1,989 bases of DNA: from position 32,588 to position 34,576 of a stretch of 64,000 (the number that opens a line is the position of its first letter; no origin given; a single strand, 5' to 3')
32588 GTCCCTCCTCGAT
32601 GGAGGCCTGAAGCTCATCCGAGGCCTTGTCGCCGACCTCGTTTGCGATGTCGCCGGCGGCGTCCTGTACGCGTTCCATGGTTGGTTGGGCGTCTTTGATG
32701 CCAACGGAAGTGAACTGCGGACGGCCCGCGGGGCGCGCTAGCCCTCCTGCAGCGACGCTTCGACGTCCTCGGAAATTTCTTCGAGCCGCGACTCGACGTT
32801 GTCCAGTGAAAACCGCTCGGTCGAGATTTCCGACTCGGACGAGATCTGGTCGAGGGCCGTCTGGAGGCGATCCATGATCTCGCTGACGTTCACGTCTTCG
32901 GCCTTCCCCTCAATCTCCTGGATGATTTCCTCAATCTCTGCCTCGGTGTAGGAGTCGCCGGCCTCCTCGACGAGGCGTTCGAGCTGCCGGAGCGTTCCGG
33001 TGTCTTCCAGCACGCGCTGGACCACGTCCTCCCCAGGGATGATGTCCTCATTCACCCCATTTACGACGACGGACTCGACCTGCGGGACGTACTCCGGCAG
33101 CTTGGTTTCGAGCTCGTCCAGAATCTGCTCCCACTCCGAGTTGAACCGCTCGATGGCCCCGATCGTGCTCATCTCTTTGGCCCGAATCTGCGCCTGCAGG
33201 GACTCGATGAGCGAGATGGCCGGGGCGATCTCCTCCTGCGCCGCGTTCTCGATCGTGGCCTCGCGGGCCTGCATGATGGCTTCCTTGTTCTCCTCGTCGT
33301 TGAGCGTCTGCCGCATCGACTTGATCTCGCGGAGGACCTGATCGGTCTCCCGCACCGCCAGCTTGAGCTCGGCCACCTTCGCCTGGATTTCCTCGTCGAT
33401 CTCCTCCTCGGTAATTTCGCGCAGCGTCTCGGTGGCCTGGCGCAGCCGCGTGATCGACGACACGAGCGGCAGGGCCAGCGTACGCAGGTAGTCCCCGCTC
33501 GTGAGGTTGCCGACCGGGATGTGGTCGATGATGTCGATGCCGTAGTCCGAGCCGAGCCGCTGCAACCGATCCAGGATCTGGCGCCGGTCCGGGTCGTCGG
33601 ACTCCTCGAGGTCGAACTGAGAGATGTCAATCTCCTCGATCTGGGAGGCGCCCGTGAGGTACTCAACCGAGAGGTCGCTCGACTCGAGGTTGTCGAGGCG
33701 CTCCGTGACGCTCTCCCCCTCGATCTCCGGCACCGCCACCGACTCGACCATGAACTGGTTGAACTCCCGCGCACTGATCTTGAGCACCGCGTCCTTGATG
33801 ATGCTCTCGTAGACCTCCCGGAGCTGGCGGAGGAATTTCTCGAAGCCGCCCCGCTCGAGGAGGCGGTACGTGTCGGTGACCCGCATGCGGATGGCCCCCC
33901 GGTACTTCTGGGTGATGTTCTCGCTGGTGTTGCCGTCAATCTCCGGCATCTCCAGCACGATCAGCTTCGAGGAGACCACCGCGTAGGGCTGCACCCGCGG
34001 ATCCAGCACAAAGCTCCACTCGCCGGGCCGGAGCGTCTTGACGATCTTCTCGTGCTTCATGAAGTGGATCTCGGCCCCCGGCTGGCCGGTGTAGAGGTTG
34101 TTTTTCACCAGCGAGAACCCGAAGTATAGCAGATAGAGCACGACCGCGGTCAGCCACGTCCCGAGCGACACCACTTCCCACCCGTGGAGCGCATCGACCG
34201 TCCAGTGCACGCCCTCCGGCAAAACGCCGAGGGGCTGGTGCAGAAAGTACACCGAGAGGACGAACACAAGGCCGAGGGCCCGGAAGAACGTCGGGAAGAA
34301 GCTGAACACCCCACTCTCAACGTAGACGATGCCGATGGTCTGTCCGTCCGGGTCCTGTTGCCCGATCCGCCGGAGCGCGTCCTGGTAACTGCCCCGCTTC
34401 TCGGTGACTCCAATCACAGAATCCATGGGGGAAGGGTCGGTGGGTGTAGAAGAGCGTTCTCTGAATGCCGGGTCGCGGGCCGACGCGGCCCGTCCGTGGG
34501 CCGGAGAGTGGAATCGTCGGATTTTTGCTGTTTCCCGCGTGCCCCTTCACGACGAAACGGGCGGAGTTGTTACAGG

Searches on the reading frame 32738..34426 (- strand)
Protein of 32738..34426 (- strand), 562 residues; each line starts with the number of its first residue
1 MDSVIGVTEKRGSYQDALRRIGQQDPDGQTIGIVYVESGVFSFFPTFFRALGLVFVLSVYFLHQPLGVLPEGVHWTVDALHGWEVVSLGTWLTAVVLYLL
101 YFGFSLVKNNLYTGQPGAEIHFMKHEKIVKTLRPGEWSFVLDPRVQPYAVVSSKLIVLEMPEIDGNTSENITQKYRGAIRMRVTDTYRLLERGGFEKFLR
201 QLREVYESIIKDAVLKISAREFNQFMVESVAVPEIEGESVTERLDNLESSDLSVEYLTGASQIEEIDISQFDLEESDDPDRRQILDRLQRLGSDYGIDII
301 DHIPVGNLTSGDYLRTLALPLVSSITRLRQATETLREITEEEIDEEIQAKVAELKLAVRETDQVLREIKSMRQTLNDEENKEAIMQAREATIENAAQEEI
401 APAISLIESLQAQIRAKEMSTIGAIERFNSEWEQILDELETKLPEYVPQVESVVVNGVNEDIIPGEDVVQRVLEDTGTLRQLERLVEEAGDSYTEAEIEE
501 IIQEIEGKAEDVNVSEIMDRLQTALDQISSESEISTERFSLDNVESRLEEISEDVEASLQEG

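Call 53: search_protein_families(library=pfam, proteins=[window:32738-34426:-], max_evalue=0.1)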
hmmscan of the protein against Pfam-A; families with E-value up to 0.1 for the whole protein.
window:32738-34426:- (562 aa): 1 family
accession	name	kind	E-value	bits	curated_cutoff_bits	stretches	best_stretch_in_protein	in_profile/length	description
PF13390.11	DUF4108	-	0.065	13.6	27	0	196-252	74-131/145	Protein of unknown function (DUF4108)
